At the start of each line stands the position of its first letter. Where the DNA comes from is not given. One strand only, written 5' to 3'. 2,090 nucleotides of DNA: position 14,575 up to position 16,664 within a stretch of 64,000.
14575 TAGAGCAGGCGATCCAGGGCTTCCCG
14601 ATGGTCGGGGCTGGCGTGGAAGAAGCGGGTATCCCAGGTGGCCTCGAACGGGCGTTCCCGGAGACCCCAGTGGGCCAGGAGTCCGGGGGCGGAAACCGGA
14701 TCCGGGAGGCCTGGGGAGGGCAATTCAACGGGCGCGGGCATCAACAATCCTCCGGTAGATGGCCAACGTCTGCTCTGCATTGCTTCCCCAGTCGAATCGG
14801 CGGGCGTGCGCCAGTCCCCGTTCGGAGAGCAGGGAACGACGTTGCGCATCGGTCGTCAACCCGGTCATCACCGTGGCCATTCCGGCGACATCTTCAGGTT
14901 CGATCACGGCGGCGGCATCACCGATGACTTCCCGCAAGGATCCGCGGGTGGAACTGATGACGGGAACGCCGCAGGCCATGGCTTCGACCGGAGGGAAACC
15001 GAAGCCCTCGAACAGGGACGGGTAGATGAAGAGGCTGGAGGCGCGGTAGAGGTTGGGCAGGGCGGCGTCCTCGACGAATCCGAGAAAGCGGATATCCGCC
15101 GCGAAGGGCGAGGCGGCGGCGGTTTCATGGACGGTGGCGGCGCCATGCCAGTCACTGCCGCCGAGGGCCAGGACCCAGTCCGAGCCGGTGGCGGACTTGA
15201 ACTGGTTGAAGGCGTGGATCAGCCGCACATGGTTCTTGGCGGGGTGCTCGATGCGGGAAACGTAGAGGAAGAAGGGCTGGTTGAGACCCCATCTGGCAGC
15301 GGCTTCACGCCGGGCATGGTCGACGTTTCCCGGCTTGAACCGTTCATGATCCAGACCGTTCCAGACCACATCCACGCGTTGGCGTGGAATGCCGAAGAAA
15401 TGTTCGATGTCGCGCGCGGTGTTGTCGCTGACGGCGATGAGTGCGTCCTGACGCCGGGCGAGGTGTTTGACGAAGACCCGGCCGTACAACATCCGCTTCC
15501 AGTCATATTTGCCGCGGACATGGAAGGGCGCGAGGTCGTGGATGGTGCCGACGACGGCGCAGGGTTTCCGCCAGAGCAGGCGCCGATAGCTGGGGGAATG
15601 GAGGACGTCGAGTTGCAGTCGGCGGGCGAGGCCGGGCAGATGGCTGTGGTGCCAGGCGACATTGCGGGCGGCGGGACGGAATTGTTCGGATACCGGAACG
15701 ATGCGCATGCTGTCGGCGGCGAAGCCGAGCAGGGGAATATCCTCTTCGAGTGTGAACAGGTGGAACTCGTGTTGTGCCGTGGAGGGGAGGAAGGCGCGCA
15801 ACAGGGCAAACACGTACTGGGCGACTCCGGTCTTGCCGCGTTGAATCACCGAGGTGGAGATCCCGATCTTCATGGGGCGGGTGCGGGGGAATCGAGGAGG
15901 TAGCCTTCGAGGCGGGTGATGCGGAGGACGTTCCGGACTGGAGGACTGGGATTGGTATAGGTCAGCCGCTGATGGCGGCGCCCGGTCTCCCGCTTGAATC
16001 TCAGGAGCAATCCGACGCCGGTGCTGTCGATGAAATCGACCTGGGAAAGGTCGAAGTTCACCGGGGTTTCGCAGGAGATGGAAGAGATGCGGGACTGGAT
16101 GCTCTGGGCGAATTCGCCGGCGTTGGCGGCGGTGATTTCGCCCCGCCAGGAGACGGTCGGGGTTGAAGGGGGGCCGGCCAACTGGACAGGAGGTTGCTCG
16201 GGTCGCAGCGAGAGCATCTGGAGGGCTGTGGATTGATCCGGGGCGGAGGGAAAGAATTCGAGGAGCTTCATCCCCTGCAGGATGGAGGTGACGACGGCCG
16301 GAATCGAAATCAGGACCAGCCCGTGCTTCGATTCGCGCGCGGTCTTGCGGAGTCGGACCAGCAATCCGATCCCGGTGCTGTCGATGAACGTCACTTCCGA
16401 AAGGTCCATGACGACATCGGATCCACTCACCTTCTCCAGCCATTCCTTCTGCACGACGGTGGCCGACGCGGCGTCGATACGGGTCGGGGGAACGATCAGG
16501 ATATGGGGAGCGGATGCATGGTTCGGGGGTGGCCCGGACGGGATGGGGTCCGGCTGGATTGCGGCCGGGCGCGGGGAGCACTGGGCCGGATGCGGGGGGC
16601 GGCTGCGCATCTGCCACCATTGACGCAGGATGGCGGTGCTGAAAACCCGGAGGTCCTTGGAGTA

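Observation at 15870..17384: A GT26 (WecB/TagA/CpsF) glycosyltransferase carrying two C-terminal STAS domains with intact phospho-Ser motifs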

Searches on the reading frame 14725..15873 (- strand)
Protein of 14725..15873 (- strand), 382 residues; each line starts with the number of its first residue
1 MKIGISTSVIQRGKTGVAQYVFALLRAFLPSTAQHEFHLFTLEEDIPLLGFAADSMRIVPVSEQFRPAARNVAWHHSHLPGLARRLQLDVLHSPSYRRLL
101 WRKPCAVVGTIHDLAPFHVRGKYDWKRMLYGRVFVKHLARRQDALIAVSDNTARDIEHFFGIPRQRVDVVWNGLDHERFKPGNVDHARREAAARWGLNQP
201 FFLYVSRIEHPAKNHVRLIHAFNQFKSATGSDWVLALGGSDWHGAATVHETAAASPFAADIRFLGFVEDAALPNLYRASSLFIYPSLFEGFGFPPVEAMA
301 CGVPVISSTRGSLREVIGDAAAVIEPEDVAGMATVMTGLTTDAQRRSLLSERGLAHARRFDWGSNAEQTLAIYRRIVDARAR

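Call 5: search_protein_families(library=pfam, proteins=[window:14725-15846:-], max_evalue=0.01)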
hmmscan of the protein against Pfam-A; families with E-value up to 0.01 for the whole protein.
window:14725-15846:- (373 aa): 5 families
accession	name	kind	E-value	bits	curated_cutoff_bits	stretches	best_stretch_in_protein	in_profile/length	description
PF00534.26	Glycos_transf_1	-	1.2e-30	106.8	26.4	1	187-343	12-168/172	Glycosyl transferases group 1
PF13692.12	Glyco_trans_1_4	-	2.2e-26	93.3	27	1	191-332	2-141/142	Glycosyl transferases group 1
PF13439.12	Glyco_transf_4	-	1.8e-20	74.1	28.5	1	7-169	3-170/170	Glycosyltransferase Family 4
PF20706.3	GT4-conflict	-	3.4e-12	46.5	26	1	166-331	173-340/385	Family 4 Glycosyltransferase in conflict systems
PF13524.12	Glyco_trans_1_2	-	9.6e-07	29.3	25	1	223-361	14-143/144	Glycosyl transferase-like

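Call 53: search_protein_families(library=ncbifam, proteins=[window:14725-15873:-], max_evalue=0.00001)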
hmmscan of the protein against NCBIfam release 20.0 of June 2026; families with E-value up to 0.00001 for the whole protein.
window:14725-15873:- (382 aa): 24 families
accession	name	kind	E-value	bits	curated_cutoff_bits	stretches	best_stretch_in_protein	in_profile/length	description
TIGR04047.1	MSMEG_0565_glyc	hypoth_equivalog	9.3e-32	110.5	259.85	1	139-375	136-373/373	MSMEG_0565 family glycosyltransferase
TIGR03449.1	mycothiol_MshA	equivalog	1.4e-28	100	462.5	1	108-377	129-404/406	D-inositol-3-phosphate glycosyltransferase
TIGR02149.1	glgA_Coryne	subfamily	2.7e-26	92.6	302.4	1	110-377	112-391/391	glycogen synthase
TIGR03088.1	stp2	hypoth_equivalog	5.4e-24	84.9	409.05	1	70-376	65-373/374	TIGR03088 family PEP-CTERM/XrtA system glycosyltransferase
TIGR03999.1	thiol_BshA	equivalog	1.2e-22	80.3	273.7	1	135-377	138-374/375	N-acetyl-alpha-D-glucosaminyl L-malate synthase BshA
NF041876.1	EPS_EpsE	equivalog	1.9e-19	70.2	400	1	164-367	185-387/389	exopolysaccharide biosynthesis GT4 family glycosyltransferase EpsE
TIGR04157.1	glyco_rSAM_CFB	subfamily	2.5e-18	66.3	400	1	136-323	164-345/406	TIGR04157 family glycosyltransferase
NF038295.1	EPS_HpsP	equivalog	4.5e-18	65.4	550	1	114-377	128-388/388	hormogonium polysaccharide biosynthesis glycosyltransferase HpsP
TIGR04063.1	stp3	hypoth_equivalog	8.3e-15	54.6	442.05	1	132-377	148-396/397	TIGR04063 family PEP-CTERM/XrtA system glycosyltransferase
NF053787.1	GlcN_PG_synth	equivalog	8.7e-14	51.1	480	1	132-377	134-360/361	N-acetylglucosaminyl phosphatidylglycerol synthase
NF050063.1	ProtGlycPglJ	equivalog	2.3e-13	50.1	500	1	130-370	133-360/363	N-acetylgalactosamine-N,N'-diacetylbacillosaminyl-diphospho-undecaprenol 4-alpha-N-acetylgalactosaminyltransferase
TIGR02472.1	sucr_P_syn_N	equivalog_domain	7.2e-11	41.6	576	1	271-371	329-436/439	sucrose-phosphate synthase, putative, glycosyltransferase domain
NF038229.1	Glyco4_Geo_Pelo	equivalog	1.8e-10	40.3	400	1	143-377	111-337/338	GPMC system family 4 glycosyltransferase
NF047684.1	TeichurnBiosyTuaC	equivalog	1.9e-10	40.2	550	1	133-377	157-390/391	teichuronic acid biosynthesis protein TuaC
NF041010.1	glycosy_Agl16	equivalog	1.3e-09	37.4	575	1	133-375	125-350/352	glycosylation protein Agl16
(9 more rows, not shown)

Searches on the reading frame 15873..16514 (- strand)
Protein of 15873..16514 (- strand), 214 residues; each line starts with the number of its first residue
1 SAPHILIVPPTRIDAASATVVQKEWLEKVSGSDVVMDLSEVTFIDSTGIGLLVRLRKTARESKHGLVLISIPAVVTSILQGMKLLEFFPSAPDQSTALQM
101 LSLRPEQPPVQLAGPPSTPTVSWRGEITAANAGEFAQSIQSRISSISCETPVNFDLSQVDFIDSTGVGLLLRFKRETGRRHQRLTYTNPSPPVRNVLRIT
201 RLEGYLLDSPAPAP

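Call 48: search_protein_representatives(protein=window:15873-16514:-)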
Query: 214 residues. Proteins with E-value up to 0.001 (for the whole library): 1494; up to 1e-10: 211; up to 1e-30: 10. The best 150 are listed.
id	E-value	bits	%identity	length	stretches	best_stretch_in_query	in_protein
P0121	1.7e-38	149.0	40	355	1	5-208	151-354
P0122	3.2e-38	148.1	39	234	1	5-210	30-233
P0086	1.8e-36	142.4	41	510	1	3-208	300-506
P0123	4.7e-36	141.0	40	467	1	5-208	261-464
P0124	3.5e-35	138.1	39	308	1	6-210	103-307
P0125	1.5e-32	129.5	43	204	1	30-208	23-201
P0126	1.0e-31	126.8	41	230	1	9-208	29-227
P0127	2.2e-31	125.7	36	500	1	5-208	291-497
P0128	3.9e-31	124.9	41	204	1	24-209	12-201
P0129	9.1e-31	123.7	41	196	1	28-208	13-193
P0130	2.1e-30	122.5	39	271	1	29-208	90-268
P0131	2.6e-30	122.2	42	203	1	36-210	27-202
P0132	6.4e-30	120.9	38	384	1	9-208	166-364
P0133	7.6e-30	120.7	37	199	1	20-209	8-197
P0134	1.1e-29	120.2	37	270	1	6-210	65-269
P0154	2.3e-25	106.1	38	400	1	30-210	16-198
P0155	2.7e-25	105.8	41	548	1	28-208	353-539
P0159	1.6e-24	103.4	40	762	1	30-207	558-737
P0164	2.4e-24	102.8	38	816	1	12-209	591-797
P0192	2.3e-21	93.0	37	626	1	8-212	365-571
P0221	1.7e-18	83.6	33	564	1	7-210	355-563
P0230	5.6e-18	82.0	38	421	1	25-212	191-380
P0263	6.9e-15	71.9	33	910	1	10-209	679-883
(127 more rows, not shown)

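Call 49: search_protein_families(library=pfam, proteins=[P0159, P0164, P0263, P0192, P0154, P0155, P0221, P0230, P0132, P0121], max_evalue=0.001)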
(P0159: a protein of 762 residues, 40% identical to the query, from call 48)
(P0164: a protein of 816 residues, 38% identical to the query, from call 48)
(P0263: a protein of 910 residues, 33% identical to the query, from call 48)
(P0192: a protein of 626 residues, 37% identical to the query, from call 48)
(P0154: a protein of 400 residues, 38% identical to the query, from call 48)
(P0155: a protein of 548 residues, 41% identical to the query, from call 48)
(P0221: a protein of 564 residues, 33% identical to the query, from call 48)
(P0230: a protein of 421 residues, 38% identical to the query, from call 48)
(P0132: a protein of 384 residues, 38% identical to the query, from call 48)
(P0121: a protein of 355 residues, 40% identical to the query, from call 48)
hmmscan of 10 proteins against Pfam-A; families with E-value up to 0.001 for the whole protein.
P0159 (762 aa): 3 families
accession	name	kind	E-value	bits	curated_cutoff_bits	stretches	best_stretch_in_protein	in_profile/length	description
PF03808.19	Glyco_tran_WecG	-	1.4e-105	350.8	27.4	2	64-228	4-168/168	Glycosyl transferase WecG/TagA/CpsF family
PF01740.26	STAS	-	3.3e-31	107.6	22.6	2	653-736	16-97/106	STAS domain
PF13466.11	STAS_2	-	2.1e-23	82.7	29.2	2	654-732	5-79/80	STAS domain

P0164 (816 aa): 5 families
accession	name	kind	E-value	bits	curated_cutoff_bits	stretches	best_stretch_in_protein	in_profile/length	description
PF03808.19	Glyco_tran_WecG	-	1.8e-62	210.5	27.4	1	331-501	1-168/168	Glycosyl transferase WecG/TagA/CpsF family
PF13466.11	STAS_2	-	7e-30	103.5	29.2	2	706-790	4-79/80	STAS domain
PF01740.26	STAS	-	2.1e-25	88.9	22.6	2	706-794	16-97/106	STAS domain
PF01648.25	ACPS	-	5e-18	65.6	25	1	126-206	1-87/111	4'-phosphopantetheinyl transferase superfamily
PF22624.1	AASDHPPT_N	-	0.00032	21.3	27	1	38-120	11-96/100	4'-phosphopantetheinyl transferase, N-terminal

P0263 (910 aa): 7 families
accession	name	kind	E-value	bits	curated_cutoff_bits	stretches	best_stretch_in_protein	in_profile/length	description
PF03808.19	Glyco_tran_WecG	-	2.3e-63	213.5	27.4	1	467-636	2-168/168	Glycosyl transferase WecG/TagA/CpsF family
PF13692.12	Glyco_trans_1_4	-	2.8e-24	86.4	27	1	227-364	2-142/142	Glycosyl transferases group 1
PF01740.26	STAS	-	5.1e-21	74.9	22.6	2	674-767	11-106/106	STAS domain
PF13466.11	STAS_2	-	6.9e-16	58.6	29.2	2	700-754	26-79/80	STAS domain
PF00534.26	Glycos_transf_1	-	3.3e-09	37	26.4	1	251-377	37-171/172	Glycosyl transferases group 1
PF13524.12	Glyco_trans_1_2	-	0.00016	22.1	25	1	254-385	9-135/144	Glycosyl transferase-like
PF13579.12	Glyco_trans_4_4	-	0.00032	21.5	29.7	0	20-207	5-158/158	Glycosyl transferase 4-like domain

P0192 (626 aa): 3 families
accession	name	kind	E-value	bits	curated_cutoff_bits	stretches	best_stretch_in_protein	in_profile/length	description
PF03808.19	Glyco_tran_WecG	-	5e-66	222.1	27.4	1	146-316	1-168/168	Glycosyl transferase WecG/TagA/CpsF family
PF01740.26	STAS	-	4.7e-23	81.4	22.6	2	381-449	31-99/106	STAS domain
PF13466.11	STAS_2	-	6e-19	68.4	29.2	2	482-562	4-80/80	STAS domain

P0154 (400 aa): 3 families
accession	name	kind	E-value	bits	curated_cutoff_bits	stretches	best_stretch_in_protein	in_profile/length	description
PF01740.26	STAS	-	1.7e-23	82.8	22.6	2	112-197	17-100/106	STAS domain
PF13466.11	STAS_2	-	2.4e-21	76.1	29.2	2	112-191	5-80/80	STAS domain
PF13439.12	Glyco_transf_4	-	0.00029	21.3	28.5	1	229-371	14-156/170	Glycosyltransferase Family 4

P0155 (548 aa): 3 families
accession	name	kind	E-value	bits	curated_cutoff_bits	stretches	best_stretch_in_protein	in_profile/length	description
PF03808.19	Glyco_tran_WecG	-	3.2e-64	216.2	27.4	1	70-239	1-168/168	Glycosyl transferase WecG/TagA/CpsF family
PF13466.11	STAS_2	-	1.2e-23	83.5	29.2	2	455-533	4-79/80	STAS domain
PF01740.26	STAS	-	1.7e-23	82.8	22.6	2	451-537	12-97/106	STAS domain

P0221 (564 aa): 3 families
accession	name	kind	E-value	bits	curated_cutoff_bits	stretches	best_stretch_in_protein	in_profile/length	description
PF03808.19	Glyco_tran_WecG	-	7.6e-62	208.5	27.4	1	130-300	1-168/168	Glycosyl transferase WecG/TagA/CpsF family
PF13466.11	STAS_2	-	2.3e-20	73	29.2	2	360-431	6-77/80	STAS domain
PF01740.26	STAS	-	5.8e-18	65.1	22.6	2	469-559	9-97/106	STAS domain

P0230 (421 aa): 3 families
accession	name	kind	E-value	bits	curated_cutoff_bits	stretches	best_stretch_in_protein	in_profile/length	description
PF03808.19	Glyco_tran_WecG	-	1e-42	146.2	27.4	1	2-112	61-168/168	Glycosyl transferase WecG/TagA/CpsF family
PF01740.26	STAS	-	2.4e-19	69.5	22.6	2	291-372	16-95/106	STAS domain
PF13466.11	STAS_2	-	3.3e-19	69.3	29.2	2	291-370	4-79/80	STAS domain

P0132 (384 aa): 3 families
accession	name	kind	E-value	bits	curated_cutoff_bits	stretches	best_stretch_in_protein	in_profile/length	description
PF03808.19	Glyco_tran_WecG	-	3e-36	125.2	27.4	1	2-86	84-168/168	Glycosyl transferase WecG/TagA/CpsF family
PF01740.26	STAS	-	1.1e-27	96.3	22.6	2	168-255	17-106/106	STAS domain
PF13466.11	STAS_2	-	3.6e-27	94.8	29.2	2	281-359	4-80/80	STAS domain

P0121 (355 aa): 3 families
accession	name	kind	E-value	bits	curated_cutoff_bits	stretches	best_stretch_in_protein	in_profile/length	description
PF01740.26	STAS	-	4.2e-25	88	22.6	2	149-243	9-106/106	STAS domain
PF03808.19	Glyco_tran_WecG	-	5.4e-20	72.3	27.4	1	1-101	35-135/168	Glycosyl transferase WecG/TagA/CpsF family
PF13466.11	STAS_2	-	4.1e-19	69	29.2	2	270-345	4-76/80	STAS domain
